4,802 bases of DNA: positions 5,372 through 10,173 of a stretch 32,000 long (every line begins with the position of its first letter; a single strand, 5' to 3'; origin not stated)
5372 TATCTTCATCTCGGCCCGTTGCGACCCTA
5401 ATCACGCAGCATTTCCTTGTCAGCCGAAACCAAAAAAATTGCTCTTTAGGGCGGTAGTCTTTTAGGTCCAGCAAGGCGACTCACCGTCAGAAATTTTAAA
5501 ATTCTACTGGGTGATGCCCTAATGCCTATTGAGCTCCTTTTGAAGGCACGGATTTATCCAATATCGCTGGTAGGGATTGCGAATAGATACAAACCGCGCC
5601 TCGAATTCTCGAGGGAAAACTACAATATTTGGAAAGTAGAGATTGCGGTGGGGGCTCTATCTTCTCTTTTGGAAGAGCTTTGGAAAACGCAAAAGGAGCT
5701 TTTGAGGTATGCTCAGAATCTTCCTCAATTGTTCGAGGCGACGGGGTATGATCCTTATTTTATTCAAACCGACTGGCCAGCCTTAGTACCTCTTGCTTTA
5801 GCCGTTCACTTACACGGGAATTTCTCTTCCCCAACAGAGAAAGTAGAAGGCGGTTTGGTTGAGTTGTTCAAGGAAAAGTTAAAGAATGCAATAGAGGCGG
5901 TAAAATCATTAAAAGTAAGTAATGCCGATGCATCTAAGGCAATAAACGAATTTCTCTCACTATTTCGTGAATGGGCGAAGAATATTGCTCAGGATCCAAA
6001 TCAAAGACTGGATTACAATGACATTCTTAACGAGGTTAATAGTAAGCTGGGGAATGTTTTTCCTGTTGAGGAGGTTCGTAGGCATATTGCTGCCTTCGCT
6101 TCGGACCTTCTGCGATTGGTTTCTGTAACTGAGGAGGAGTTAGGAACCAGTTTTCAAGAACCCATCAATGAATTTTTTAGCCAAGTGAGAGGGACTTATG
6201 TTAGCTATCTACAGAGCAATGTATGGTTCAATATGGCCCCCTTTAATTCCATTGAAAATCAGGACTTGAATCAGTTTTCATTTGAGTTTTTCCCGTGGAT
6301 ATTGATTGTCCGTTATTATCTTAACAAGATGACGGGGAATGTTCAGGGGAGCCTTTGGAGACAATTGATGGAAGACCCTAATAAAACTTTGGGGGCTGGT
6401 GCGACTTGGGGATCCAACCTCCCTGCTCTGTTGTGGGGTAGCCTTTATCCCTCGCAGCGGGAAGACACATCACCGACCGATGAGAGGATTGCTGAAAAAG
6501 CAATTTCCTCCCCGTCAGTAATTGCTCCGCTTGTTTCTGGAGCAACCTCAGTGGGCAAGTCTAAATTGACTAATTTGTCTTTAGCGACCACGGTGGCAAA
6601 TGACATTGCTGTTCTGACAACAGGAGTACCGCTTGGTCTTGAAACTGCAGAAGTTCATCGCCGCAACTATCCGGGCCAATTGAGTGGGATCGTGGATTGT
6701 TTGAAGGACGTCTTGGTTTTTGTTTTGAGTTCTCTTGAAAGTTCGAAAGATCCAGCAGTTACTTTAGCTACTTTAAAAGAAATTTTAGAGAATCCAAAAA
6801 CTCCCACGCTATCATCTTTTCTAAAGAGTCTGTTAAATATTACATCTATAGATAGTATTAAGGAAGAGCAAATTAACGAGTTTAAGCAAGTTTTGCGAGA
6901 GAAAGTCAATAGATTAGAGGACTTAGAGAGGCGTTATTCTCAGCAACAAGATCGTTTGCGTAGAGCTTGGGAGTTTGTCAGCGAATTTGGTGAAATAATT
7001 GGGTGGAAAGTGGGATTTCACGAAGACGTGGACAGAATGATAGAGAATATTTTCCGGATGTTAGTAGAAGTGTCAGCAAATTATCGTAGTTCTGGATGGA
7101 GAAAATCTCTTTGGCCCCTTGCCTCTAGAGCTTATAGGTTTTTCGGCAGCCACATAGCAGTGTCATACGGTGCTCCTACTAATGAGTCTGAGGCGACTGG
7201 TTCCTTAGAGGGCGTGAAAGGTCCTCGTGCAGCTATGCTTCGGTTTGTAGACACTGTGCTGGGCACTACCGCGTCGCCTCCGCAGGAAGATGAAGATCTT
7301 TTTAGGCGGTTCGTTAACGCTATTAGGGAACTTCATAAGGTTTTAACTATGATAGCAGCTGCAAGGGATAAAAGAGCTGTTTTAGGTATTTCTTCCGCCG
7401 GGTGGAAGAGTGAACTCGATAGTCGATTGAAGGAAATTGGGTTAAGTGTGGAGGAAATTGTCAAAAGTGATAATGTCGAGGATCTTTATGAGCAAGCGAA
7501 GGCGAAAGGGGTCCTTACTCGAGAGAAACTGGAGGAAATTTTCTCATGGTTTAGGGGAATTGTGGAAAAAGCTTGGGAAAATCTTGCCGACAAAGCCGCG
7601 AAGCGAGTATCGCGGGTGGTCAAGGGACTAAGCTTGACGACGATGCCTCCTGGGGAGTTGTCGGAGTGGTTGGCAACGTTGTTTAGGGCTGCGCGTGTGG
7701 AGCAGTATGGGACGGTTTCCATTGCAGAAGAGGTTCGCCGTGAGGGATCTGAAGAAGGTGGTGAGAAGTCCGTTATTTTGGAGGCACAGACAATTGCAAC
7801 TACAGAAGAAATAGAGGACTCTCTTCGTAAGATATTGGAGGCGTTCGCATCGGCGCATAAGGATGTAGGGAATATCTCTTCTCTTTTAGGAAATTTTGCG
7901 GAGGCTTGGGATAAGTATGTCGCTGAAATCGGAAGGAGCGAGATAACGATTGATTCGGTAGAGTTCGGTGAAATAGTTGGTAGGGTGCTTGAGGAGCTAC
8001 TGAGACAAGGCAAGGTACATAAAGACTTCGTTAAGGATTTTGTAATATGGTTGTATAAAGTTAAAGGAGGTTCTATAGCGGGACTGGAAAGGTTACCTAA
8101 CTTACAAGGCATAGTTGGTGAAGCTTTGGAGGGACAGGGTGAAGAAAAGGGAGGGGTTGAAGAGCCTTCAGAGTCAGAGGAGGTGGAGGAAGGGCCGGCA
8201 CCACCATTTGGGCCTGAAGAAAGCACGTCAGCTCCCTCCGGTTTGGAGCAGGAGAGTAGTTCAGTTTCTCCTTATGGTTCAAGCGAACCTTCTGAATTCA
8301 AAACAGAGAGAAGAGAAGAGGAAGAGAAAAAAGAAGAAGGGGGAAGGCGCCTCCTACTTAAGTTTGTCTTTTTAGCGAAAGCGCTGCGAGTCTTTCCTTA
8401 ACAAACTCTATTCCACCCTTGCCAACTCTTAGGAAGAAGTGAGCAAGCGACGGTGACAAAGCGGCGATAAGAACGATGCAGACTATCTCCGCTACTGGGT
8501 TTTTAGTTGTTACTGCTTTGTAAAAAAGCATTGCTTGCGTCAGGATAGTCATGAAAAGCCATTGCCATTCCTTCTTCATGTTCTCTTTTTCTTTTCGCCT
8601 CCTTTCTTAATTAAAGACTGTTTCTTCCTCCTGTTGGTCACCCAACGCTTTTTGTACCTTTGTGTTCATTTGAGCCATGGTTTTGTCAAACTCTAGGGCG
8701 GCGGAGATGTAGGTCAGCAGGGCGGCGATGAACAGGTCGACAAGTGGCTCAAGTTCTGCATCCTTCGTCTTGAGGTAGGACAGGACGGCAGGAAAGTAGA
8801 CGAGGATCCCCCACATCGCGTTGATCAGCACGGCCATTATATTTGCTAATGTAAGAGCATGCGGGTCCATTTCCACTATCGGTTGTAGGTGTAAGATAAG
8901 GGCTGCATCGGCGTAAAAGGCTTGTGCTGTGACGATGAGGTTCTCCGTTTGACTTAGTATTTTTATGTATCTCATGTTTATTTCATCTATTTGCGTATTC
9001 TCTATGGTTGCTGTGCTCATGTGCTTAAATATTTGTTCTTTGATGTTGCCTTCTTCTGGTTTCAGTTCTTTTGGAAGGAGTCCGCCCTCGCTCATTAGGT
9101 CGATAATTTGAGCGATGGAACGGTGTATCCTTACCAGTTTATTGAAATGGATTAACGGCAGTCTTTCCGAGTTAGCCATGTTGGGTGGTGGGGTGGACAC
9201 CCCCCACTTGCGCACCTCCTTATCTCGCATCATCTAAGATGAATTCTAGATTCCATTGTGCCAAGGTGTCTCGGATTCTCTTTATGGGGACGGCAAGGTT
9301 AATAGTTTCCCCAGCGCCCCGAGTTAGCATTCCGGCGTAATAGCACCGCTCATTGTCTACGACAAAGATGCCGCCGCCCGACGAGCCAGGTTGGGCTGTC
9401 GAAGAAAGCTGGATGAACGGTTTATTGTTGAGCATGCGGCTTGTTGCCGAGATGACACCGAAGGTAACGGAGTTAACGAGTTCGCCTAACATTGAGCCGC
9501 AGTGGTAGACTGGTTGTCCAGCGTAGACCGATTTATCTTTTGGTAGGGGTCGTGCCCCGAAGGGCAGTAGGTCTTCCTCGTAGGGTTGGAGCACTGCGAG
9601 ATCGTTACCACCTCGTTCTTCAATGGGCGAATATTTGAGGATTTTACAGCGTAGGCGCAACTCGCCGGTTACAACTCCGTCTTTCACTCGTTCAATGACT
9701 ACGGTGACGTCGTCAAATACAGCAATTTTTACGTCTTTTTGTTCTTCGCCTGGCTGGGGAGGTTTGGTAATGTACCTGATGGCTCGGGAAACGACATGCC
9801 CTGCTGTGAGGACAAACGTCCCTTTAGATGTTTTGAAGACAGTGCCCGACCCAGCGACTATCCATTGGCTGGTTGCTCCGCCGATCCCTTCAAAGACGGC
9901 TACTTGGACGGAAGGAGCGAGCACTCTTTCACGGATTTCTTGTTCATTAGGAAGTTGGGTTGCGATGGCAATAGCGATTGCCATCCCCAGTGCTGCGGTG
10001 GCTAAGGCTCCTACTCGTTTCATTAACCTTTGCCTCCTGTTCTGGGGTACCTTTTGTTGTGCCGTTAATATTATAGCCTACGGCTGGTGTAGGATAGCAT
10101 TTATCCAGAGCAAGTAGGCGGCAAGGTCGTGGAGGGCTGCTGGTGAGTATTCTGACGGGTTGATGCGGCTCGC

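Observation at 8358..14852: Virus-borne Zn-ribbon / vWA / LonA / trypsin-like protease / membrane-protein cassette: a vWA-AAA+ module with Lon in place of MoxR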

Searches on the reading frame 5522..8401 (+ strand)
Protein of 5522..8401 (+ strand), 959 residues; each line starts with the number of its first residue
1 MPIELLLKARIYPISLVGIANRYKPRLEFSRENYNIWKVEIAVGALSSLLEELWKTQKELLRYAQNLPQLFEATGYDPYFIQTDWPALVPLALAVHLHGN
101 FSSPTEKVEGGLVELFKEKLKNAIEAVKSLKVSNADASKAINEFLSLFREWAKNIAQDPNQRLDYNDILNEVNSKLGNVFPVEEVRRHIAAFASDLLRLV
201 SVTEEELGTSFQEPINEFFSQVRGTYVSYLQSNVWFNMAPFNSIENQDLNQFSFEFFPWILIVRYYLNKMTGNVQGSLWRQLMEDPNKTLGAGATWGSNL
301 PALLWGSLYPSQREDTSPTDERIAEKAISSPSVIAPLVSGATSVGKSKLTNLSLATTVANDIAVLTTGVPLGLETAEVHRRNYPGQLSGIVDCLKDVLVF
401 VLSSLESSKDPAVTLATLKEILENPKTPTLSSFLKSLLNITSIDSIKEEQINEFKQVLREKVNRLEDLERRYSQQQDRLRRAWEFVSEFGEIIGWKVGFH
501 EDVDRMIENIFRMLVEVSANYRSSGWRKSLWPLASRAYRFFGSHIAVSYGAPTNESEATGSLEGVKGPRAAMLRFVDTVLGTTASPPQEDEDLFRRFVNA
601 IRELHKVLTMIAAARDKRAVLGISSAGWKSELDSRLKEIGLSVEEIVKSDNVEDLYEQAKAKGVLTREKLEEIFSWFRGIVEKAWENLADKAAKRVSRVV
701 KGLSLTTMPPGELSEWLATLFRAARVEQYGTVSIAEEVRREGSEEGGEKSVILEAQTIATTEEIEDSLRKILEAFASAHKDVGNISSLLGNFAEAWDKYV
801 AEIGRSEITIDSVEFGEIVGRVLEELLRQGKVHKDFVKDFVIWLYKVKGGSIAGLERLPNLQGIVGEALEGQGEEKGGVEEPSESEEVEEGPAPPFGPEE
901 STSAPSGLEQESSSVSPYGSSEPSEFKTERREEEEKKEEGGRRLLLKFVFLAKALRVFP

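Call 24: search_protein_families(library=phrogs, proteins=[window:5522-8401:+], max_evalue=0.01)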
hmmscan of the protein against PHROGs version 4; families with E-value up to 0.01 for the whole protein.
window:5522-8401:+ (959 aa): 0 families

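Call 25: search_protein_families(library=pfam, proteins=[window:5522-8401:+], max_evalue=0.01)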
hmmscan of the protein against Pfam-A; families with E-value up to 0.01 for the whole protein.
window:5522-8401:+ (959 aa): 1 family
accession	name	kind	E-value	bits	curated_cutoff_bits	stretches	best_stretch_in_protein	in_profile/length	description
PF25792.1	BREX_BrxC_helical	-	0.00087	20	27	0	431-475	6-50/123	BREX ATP-binding protein BrxC alpha helical domain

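Call 74: search_protein_families(library=padloc, proteins=[window:5522-8401:+], max_evalue=0.01)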
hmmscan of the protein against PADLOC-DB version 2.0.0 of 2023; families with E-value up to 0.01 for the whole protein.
window:5522-8401:+ (959 aa): 0 families

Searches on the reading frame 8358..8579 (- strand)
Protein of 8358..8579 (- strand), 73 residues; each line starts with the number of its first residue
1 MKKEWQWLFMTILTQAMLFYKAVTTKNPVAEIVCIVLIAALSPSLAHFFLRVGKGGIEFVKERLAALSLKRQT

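Call 4: search_protein_families(library=pfam, proteins=[window:8358-8579:-], max_evalue=0.1)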
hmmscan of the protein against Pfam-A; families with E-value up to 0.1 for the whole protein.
window:8358-8579:- (73 aa): 0 families

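Call 24: search_protein_families(library=phrogs, proteins=[window:8358-8579:-], max_evalue=0.01)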
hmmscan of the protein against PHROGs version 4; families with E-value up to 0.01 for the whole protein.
window:8358-8579:- (73 aa): 0 families

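Call 74: search_protein_families(library=padloc, proteins=[window:8358-8579:-], max_evalue=0.01)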
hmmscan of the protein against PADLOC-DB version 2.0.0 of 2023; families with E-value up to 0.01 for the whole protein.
window:8358-8579:- (73 aa): 0 families

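Call 85: search_protein_families(library=ncbifam, proteins=[window:8358-8579:-], max_evalue=0.01)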
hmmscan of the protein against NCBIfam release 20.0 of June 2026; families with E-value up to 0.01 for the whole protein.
window:8358-8579:- (73 aa): 0 families

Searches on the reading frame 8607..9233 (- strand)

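Call 4: search_protein_families(library=pfam, proteins=[window:8607-9233:-], max_evalue=0.1)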
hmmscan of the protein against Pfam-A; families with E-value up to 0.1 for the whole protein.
window:8607-9233:- (208 aa): 0 families

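Call 24: search_protein_families(library=phrogs, proteins=[window:8607-9233:-], max_evalue=0.01)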
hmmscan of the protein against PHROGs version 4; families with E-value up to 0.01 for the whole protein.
window:8607-9233:- (208 aa): 2 families
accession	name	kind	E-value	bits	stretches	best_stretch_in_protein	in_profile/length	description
phrog_6244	-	unknown function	0.0018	19.7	1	53-96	30-73/107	-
phrog_5415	-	unknown function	0.0093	17.1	0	71-120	5-53/76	-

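Call 74: search_protein_families(library=padloc, proteins=[window:8607-9233:-], max_evalue=0.01)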
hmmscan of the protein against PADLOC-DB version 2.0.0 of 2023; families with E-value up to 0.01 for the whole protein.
window:8607-9233:- (208 aa): 0 families

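Call 85: search_protein_families(library=ncbifam, proteins=[window:8607-9233:-], max_evalue=0.01)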
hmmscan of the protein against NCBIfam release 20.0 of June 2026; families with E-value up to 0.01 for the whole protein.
window:8607-9233:- (208 aa): 0 families

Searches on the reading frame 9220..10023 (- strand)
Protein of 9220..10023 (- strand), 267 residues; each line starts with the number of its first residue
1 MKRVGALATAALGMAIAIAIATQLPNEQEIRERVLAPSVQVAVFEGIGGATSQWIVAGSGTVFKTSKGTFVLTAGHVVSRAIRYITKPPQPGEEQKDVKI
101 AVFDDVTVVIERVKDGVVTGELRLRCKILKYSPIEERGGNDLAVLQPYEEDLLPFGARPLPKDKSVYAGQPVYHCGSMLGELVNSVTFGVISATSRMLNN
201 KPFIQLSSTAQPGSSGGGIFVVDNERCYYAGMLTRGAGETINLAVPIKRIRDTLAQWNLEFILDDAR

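Call 4: search_protein_families(library=pfam, proteins=[window:9220-10023:-], max_evalue=0.1)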
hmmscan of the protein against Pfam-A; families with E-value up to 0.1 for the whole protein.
window:9220-10023:- (267 aa): 3 families
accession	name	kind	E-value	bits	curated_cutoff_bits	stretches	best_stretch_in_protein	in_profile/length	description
PF13365.12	Trypsin_2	-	2.6e-15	57.8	27.6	1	58-223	1-138/144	Trypsin-like peptidase domain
PF00089.32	Trypsin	-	0.011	16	20.6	1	69-246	35-212/220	Trypsin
PF05653.20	Mg_trans_NIPA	-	0.058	13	26.2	1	190-244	15-68/295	Magnesium transporter NIPA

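Call 24: search_protein_families(library=phrogs, proteins=[window:9220-10023:-], max_evalue=0.01)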
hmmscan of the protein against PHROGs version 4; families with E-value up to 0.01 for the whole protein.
window:9220-10023:- (267 aa): 2 families
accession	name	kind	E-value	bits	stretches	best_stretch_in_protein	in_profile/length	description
phrog_11383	-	unknown function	3.1e-07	31.1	1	57-254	186-352/462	-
phrog_9683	-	other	6.2e-06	26.9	1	137-255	97-222/233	protease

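Call 74: search_protein_families(library=padloc, proteins=[window:9220-10023:-], max_evalue=0.01)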
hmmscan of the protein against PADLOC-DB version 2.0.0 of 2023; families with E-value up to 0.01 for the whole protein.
window:9220-10023:- (267 aa): 2 families
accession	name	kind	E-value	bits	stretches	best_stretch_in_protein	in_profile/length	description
PDLC03855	LmuA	-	1.3e-07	29.3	1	57-254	16-195/425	-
PDLC02960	RT-Protease_XI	-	9e-05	19.6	1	59-254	349-504/506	single gene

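Call 85: search_protein_families(library=ncbifam, proteins=[window:9220-10023:-], max_evalue=0.01)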
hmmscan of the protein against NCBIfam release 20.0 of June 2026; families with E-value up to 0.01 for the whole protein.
window:9220-10023:- (267 aa): 3 families
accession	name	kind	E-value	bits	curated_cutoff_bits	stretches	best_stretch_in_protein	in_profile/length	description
TIGR02037.1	degP_htrA_DO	subfamily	8.3e-09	34.9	416.2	1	140-254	107-224/434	Do family serine endopeptidase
NF041521.1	HhoA_HhoB_HtrA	equivalog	1.6e-06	27.6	450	1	141-252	105-218/335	HhoA/HhoB/HtrA family serine endopeptidase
TIGR02038.1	protease_degS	equivalog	0.0022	17.2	422.95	0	141-248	126-237/351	outer membrane-stress sensor serine endopeptidase DegS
